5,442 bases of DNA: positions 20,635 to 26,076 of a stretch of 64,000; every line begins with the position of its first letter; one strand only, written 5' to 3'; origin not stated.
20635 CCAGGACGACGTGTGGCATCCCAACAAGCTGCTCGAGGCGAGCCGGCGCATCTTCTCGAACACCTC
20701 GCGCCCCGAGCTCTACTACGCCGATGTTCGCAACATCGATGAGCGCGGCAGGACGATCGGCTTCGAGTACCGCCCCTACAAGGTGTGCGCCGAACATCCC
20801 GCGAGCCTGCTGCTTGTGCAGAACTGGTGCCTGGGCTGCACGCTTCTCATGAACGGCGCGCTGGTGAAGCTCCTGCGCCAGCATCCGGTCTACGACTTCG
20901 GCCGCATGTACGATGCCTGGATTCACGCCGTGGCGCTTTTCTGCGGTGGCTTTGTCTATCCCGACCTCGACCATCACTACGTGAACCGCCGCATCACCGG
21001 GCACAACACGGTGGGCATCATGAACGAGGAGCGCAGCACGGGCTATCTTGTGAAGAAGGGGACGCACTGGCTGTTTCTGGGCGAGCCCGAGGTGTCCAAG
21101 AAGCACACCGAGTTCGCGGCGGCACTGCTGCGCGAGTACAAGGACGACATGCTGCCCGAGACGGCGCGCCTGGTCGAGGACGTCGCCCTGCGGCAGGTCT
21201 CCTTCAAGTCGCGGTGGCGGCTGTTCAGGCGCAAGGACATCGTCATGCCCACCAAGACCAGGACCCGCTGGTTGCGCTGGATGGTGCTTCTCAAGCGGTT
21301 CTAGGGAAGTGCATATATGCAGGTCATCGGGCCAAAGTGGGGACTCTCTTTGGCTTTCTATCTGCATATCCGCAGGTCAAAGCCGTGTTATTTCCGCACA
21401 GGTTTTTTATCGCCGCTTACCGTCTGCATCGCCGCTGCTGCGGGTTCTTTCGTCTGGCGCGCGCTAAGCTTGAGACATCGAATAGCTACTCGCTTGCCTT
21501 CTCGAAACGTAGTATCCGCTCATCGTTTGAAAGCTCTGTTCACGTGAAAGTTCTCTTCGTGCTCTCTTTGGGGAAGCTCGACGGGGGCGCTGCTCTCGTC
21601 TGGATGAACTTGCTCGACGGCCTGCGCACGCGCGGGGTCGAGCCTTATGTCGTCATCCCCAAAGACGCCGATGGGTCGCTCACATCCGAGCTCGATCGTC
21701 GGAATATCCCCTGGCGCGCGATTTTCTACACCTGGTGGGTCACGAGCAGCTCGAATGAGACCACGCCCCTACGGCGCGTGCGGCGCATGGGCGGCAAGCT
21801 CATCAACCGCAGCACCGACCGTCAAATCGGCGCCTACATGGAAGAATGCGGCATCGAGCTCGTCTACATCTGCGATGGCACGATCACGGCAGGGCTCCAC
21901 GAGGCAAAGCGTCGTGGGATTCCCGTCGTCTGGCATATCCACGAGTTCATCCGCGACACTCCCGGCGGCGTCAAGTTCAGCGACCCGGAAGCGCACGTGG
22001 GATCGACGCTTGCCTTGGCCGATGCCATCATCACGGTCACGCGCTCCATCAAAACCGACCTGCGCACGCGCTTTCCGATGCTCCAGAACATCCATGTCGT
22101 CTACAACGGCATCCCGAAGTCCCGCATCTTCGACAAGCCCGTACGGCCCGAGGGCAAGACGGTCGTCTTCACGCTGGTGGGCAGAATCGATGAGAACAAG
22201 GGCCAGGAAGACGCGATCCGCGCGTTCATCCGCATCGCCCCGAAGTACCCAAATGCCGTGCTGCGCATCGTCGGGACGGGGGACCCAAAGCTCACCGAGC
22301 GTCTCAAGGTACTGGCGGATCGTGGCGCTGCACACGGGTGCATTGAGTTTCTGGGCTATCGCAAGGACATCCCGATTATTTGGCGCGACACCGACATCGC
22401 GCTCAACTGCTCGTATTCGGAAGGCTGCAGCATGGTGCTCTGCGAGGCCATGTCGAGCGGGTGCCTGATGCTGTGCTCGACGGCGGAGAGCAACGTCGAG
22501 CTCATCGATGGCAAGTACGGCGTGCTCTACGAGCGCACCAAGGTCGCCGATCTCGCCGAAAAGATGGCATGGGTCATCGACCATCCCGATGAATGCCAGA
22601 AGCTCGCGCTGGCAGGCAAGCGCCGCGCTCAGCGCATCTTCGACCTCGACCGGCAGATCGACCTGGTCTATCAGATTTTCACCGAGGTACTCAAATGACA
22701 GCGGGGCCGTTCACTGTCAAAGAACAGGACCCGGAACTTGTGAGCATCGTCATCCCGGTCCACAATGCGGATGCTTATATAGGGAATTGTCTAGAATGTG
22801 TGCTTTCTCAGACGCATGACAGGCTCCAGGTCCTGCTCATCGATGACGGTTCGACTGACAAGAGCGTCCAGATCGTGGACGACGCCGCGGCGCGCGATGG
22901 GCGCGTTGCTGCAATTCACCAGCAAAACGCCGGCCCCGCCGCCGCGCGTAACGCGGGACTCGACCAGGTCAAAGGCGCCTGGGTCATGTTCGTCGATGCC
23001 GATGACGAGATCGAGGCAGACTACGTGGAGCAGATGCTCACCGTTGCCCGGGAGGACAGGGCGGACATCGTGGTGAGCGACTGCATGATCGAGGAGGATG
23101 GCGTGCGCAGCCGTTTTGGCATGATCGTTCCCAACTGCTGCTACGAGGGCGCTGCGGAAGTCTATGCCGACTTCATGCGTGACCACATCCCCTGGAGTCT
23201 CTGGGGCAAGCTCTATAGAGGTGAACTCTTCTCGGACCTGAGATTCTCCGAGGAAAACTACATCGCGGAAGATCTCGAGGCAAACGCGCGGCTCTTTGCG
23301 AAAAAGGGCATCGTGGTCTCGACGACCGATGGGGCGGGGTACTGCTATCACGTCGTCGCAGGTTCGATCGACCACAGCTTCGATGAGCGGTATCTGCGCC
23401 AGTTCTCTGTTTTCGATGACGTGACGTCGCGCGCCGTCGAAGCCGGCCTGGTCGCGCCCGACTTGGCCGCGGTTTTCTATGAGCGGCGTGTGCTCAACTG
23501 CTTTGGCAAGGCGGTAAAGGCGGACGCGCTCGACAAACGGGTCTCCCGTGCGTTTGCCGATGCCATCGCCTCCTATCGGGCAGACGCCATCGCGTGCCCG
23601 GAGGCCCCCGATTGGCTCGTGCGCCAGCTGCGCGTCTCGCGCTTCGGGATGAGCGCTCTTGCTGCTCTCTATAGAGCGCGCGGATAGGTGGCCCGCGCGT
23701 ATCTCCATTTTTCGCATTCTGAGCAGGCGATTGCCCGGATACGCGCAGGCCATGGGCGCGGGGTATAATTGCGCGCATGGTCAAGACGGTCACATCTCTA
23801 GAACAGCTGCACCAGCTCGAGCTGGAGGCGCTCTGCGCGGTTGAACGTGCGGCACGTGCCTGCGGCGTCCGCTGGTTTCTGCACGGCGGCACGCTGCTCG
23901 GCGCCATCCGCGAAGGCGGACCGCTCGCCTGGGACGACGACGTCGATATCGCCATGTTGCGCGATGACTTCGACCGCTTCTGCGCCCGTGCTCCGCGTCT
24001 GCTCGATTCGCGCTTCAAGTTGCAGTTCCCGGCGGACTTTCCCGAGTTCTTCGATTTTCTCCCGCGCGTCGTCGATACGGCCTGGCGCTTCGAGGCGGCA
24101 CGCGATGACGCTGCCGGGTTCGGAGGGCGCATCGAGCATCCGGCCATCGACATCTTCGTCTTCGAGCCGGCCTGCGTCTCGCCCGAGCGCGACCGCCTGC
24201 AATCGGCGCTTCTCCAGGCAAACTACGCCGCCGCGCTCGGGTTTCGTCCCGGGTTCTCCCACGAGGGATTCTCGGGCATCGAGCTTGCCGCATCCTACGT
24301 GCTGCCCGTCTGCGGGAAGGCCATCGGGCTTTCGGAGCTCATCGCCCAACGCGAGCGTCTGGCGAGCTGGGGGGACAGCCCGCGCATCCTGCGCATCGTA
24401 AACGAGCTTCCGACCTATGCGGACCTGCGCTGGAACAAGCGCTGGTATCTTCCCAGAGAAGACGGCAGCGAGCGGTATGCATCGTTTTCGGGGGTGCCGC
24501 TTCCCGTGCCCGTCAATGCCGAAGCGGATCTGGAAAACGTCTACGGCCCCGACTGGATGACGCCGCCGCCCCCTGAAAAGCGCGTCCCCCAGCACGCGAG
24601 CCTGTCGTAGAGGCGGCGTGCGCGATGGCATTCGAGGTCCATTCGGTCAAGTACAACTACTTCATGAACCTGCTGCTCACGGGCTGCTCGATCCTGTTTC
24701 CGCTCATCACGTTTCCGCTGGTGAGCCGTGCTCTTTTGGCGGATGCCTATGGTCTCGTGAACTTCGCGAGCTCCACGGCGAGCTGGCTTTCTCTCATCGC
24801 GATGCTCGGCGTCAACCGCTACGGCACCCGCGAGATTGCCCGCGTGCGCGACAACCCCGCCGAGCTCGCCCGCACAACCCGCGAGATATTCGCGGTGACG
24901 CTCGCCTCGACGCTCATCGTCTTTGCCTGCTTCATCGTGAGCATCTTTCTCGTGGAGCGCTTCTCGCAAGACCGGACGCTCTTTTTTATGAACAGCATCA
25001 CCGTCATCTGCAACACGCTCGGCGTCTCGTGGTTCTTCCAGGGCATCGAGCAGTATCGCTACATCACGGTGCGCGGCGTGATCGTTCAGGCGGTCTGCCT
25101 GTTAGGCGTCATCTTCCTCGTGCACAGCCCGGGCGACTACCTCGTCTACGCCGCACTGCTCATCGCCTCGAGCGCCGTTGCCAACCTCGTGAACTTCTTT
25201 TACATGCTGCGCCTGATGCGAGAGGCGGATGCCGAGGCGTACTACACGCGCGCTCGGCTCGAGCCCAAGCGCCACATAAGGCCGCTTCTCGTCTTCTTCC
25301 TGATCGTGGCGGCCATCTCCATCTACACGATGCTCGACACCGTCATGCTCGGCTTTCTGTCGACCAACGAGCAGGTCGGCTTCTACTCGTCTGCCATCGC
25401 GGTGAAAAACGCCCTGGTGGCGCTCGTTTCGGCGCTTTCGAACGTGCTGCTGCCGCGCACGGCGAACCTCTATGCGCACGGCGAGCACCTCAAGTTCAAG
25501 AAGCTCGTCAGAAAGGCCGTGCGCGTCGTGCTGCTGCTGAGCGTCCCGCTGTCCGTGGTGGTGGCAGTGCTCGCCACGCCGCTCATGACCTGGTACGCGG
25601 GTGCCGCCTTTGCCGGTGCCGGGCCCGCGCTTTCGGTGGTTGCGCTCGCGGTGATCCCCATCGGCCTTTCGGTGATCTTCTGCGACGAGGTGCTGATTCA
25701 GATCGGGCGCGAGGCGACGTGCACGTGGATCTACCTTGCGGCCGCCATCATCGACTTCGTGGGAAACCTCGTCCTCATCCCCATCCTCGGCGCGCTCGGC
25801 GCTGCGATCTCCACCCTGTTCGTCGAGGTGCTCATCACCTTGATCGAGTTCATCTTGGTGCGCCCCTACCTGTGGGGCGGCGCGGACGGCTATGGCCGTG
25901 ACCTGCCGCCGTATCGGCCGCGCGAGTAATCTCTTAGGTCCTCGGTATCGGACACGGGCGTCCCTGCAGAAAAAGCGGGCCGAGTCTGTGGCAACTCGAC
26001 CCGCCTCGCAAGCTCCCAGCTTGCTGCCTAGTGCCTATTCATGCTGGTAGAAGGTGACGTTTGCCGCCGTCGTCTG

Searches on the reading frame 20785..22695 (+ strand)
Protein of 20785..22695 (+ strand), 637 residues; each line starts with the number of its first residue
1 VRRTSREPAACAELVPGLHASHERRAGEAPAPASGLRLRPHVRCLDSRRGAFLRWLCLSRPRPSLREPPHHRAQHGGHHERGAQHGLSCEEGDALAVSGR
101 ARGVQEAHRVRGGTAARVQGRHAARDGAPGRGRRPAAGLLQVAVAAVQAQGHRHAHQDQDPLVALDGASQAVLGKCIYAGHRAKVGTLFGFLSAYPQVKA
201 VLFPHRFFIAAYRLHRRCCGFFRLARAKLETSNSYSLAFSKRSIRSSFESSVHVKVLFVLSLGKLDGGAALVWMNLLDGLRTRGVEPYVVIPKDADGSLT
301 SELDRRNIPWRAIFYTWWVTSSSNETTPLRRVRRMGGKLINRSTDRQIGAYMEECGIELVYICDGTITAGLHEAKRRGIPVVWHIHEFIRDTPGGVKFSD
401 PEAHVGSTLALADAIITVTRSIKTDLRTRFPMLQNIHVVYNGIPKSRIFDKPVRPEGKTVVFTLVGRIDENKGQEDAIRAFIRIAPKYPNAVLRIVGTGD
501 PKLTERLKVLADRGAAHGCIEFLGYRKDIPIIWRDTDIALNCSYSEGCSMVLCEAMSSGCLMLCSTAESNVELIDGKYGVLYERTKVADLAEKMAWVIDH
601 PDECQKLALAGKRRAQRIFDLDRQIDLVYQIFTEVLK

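Call 6: search_protein_families(library=pfam, proteins=[window:20785-22695:+], max_evalue=0.01)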
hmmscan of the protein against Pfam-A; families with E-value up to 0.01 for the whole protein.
window:20785-22695:+ (637 aa): 5 families
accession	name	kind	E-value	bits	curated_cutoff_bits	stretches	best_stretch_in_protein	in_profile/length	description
PF00534.26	Glycos_transf_1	-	1.3e-23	83.8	26.4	1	451-613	8-171/172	Glycosyl transferases group 1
PF13692.12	Glyco_trans_1_4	-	9.8e-23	81.4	27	1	461-599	3-141/142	Glycosyl transferases group 1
PF13439.12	Glyco_transf_4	-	4.9e-15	56.4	28.5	1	267-446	2-169/170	Glycosyltransferase Family 4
PF13579.12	Glyco_trans_4_4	-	1.1e-09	39.2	29.7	1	267-442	1-158/158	Glycosyl transferase 4-like domain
PF13524.12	Glyco_trans_1_2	-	2.4e-08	34.5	25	1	527-624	38-138/144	Glycosyl transferase-like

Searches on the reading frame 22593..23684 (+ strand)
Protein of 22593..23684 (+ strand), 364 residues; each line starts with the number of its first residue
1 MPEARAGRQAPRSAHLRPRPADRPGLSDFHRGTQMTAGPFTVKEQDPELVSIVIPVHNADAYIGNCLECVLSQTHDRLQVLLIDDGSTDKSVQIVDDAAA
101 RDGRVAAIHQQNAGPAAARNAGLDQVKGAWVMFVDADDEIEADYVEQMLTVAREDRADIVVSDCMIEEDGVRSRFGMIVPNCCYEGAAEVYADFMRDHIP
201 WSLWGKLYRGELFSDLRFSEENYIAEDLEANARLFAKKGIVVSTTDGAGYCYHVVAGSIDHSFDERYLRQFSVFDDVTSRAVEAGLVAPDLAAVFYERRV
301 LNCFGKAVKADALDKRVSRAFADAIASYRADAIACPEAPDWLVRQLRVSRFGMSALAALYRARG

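Call 6: search_protein_families(library=pfam, proteins=[window:22593-23684:+], max_evalue=0.01)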
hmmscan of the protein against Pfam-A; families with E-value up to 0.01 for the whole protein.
window:22593-23684:+ (364 aa): 6 families
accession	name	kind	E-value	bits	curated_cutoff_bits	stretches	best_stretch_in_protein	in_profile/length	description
PF00535.33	Glycos_transf_2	-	1.7e-35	122.9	23.3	1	51-174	1-125/168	Glycosyl transferase family 2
PF10111.15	Glyco_tranf_2_2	-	1.3e-12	48.2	27.3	1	51-153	1-107/276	Glycosyltransferase like family 2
PF13641.12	Glyco_tranf_2_3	-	5.5e-12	46.6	27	1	47-160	1-119/230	Glycosyltransferase like family 2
PF13704.12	Glyco_tranf_2_4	-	2.7e-05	25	27.5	1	58-138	2-82/98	Glycosyl transferase family 2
PF13632.12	Glyco_trans_2_3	-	0.0032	17.8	27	1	130-250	1-120/198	Glycosyl transferase family group 2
PF12804.13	NTP_transf_3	-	0.0069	17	27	0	100-162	57-121/160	MobA-like NTP transferase domain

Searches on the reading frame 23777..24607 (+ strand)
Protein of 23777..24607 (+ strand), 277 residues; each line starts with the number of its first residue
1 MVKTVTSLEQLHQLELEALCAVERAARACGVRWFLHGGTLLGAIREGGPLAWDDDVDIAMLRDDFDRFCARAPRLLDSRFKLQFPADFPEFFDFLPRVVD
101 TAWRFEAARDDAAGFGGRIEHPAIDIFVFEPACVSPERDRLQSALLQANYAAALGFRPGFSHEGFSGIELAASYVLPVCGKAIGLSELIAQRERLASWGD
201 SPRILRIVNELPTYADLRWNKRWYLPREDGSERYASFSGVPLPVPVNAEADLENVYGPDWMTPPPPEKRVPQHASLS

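Call 6: search_protein_families(library=pfam, proteins=[window:23777-24607:+], max_evalue=0.01)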
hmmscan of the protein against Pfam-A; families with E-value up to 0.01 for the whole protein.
window:23777-24607:+ (277 aa): 1 family
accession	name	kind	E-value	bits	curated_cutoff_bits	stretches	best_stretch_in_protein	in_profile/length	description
PF04991.19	LicD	-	8.1e-19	69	22.6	1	27-129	2-99/227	LicD family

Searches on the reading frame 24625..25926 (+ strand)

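Call 6: search_protein_families(library=pfam, proteins=[window:24625-25926:+], max_evalue=0.01)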
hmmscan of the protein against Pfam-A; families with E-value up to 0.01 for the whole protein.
window:24625-25926:+ (434 aa): 2 families
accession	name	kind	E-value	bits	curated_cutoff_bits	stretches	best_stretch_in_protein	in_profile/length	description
PF01943.22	Polysacc_synt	-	2.9e-24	86.4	28.2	1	11-280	4-271/274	Polysaccharide biosynthesis protein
PF03023.19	MurJ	-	2.8e-08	33.3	27.4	1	92-412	67-399/451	Lipid II flippase MurJ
